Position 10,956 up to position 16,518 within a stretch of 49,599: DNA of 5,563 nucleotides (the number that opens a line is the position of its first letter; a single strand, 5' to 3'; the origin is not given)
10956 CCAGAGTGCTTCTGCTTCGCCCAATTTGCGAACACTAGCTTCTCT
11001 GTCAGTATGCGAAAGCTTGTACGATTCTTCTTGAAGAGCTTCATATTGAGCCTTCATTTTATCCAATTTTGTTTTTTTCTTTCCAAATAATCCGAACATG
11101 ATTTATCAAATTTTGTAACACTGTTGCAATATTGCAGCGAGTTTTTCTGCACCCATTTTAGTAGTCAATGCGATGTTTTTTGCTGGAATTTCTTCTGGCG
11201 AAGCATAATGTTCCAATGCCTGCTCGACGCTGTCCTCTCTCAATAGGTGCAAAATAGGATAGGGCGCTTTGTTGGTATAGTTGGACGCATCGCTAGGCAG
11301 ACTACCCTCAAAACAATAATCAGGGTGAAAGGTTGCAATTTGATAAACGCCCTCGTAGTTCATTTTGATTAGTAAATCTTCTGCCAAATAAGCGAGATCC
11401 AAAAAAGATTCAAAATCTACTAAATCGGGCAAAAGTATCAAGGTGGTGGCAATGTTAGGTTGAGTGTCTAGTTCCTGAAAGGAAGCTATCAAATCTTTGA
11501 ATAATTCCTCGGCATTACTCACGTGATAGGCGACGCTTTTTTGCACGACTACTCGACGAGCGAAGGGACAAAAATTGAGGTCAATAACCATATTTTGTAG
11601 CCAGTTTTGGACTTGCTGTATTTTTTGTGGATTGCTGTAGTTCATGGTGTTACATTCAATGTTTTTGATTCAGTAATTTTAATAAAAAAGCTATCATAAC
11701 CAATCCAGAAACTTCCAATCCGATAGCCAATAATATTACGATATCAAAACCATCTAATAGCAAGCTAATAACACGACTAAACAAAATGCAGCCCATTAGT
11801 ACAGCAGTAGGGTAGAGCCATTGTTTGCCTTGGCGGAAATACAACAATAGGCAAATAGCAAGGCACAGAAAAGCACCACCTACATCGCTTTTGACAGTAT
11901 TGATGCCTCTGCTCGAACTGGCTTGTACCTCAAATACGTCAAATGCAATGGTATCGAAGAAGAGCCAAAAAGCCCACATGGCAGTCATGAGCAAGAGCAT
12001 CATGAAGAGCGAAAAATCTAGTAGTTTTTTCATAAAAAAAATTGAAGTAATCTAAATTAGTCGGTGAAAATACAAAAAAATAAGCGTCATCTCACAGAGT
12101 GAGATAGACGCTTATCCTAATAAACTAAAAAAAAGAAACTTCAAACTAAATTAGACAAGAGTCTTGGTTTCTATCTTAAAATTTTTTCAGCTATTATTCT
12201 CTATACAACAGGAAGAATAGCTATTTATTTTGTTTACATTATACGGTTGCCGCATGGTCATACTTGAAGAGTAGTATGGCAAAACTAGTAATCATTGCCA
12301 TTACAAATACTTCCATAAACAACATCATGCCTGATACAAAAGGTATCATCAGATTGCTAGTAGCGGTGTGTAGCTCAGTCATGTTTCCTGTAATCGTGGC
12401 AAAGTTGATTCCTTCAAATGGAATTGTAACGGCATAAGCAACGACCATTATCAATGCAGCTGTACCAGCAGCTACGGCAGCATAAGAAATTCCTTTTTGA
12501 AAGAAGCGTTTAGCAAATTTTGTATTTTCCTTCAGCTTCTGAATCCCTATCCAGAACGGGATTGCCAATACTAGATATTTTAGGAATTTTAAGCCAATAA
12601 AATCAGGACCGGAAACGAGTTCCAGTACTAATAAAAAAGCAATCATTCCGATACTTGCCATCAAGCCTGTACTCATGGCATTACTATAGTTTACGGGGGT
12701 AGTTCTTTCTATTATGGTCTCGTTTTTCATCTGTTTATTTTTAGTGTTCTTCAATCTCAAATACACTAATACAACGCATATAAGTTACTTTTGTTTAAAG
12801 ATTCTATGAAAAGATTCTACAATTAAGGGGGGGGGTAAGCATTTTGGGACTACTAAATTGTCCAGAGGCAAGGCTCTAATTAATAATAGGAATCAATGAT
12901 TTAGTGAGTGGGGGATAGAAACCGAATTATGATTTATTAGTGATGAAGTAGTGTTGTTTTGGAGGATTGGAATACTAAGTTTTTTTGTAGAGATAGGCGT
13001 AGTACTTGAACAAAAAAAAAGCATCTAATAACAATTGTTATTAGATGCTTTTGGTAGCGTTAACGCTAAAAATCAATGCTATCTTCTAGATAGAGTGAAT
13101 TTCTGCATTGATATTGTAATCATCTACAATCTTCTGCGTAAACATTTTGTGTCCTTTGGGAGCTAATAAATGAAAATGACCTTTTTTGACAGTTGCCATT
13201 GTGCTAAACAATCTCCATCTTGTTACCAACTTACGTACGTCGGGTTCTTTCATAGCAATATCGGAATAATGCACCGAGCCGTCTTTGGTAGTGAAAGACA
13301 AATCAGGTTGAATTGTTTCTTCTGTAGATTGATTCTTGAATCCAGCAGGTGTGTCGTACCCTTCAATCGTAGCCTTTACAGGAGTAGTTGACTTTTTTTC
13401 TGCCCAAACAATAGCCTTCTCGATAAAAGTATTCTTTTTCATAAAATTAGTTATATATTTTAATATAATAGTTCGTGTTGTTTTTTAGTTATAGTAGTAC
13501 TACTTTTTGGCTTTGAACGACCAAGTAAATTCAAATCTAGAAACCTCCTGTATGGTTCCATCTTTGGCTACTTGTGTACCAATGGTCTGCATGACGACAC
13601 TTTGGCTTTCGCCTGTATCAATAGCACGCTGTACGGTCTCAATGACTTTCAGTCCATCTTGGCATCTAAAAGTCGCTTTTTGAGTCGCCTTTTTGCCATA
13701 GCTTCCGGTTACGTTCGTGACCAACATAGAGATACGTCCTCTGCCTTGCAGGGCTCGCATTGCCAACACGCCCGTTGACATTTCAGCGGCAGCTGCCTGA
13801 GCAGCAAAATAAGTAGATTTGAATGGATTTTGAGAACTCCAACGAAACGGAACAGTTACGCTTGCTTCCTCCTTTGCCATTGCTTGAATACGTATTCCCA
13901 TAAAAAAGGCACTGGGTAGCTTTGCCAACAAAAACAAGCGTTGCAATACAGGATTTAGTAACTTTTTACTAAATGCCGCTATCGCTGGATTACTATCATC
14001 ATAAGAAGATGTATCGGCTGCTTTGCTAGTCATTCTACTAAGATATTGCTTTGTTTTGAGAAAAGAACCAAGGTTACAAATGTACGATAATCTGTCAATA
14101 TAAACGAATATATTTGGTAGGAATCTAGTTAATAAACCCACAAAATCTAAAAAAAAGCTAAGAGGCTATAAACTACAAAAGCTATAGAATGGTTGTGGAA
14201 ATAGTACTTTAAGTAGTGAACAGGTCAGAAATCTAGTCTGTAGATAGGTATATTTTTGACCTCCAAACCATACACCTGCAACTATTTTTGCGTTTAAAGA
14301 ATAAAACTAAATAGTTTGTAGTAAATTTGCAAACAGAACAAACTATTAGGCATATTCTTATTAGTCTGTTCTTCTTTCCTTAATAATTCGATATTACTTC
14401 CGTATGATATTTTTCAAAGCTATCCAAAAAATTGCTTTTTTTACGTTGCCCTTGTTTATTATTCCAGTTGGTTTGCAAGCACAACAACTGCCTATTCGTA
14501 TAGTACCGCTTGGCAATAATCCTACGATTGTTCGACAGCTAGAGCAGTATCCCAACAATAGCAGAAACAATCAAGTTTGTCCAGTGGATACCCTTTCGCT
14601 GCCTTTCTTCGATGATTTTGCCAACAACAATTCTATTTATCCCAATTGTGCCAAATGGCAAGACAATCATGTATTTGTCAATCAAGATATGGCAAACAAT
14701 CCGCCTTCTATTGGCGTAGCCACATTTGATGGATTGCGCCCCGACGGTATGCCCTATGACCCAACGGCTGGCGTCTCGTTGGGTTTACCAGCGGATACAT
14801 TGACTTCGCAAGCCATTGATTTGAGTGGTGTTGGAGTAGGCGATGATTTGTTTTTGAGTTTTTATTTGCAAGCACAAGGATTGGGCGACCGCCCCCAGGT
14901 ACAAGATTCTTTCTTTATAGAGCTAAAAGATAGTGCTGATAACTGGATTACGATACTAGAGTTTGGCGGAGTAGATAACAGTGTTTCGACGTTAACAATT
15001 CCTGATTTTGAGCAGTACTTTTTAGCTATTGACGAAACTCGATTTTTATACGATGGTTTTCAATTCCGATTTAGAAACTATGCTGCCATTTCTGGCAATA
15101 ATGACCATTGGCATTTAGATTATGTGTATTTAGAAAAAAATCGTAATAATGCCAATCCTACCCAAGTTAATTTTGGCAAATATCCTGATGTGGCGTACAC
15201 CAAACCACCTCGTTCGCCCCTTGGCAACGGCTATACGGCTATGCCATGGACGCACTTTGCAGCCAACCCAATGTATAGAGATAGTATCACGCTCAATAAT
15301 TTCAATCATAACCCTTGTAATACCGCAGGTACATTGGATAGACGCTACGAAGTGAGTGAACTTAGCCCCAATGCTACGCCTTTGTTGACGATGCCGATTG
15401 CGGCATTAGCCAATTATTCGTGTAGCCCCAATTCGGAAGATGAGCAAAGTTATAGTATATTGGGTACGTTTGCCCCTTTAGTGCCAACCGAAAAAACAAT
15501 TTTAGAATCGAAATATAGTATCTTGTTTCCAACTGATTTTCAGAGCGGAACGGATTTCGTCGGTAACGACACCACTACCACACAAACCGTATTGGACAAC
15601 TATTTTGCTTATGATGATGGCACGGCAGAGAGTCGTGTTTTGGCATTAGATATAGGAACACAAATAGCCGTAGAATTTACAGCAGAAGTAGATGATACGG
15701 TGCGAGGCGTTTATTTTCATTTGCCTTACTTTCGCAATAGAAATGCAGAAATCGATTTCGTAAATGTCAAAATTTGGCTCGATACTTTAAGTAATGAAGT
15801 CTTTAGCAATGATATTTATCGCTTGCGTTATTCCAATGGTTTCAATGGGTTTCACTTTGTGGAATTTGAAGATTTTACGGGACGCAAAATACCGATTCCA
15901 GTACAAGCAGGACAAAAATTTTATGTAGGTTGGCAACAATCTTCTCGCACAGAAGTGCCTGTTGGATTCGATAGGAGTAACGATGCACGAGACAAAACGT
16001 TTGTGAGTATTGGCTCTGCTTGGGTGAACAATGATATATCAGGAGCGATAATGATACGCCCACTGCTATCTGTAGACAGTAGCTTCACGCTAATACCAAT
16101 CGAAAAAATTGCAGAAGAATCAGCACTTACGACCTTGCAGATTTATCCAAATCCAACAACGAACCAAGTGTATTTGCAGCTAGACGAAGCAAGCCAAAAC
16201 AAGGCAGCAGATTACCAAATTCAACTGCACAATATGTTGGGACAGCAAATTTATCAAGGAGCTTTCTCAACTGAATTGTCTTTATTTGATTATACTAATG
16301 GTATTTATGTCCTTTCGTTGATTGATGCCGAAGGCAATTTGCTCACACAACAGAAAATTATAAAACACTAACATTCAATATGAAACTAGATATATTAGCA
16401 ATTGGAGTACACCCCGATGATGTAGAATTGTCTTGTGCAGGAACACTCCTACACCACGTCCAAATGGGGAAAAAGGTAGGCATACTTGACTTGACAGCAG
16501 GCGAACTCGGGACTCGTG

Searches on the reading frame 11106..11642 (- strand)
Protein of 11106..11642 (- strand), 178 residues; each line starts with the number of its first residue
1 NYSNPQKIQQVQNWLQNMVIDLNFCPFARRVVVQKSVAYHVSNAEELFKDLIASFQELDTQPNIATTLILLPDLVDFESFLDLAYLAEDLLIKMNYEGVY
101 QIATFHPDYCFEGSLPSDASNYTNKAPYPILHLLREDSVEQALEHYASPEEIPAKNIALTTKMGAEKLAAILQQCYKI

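Call 46: search_protein_families(library=pfam, proteins=[window:11106-11642:-], max_evalue=0.00001)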
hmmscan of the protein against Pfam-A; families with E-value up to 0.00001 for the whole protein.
window:11106-11642:- (178 aa): 1 family
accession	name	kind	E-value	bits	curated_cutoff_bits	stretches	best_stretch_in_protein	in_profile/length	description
PF07209.17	DUF1415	-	4e-59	199.7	26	1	8-169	3-170/171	Protein of unknown function (DUF1415)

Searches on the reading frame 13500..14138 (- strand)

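Call 46: search_protein_families(library=pfam, proteins=[window:13500-14138:-], max_evalue=0.00001)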
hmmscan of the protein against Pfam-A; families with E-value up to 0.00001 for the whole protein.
window:13500-14138:- (212 aa): 1 family
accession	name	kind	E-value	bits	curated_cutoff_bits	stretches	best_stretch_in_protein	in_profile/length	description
PF14539.12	DUF4442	-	3.6e-09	37.3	25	1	71-160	10-99/132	Domain of unknown function (DUF4442)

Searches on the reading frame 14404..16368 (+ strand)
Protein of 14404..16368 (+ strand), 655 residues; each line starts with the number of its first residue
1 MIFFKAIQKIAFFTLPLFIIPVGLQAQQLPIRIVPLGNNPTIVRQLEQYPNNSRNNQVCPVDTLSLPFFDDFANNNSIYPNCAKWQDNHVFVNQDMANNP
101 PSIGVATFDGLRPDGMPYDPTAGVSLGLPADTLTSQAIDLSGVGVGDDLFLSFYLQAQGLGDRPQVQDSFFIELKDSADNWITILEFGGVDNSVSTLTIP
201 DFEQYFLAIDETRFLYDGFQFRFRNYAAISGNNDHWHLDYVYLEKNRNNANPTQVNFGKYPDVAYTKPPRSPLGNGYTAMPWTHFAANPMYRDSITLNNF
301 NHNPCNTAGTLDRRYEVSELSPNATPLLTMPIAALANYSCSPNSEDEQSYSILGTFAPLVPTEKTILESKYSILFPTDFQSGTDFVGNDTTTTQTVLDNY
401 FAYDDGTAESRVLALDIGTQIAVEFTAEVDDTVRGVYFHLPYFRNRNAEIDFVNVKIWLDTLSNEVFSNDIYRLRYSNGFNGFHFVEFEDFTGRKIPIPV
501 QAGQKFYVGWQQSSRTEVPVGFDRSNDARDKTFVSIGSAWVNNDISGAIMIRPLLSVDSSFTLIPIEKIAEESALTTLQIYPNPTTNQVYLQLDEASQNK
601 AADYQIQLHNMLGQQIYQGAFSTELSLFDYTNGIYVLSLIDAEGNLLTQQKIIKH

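Call 46: search_protein_families(library=pfam, proteins=[window:14404-16368:+], max_evalue=0.00001)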
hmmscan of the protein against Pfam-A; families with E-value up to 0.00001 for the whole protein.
window:14404-16368:+ (655 aa): 1 family
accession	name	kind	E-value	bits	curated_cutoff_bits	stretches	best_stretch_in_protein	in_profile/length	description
PF18962.6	Por_Secre_tail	-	1.5e-09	38.4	27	1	580-653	1-75/75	Secretion system C-terminal sorting domain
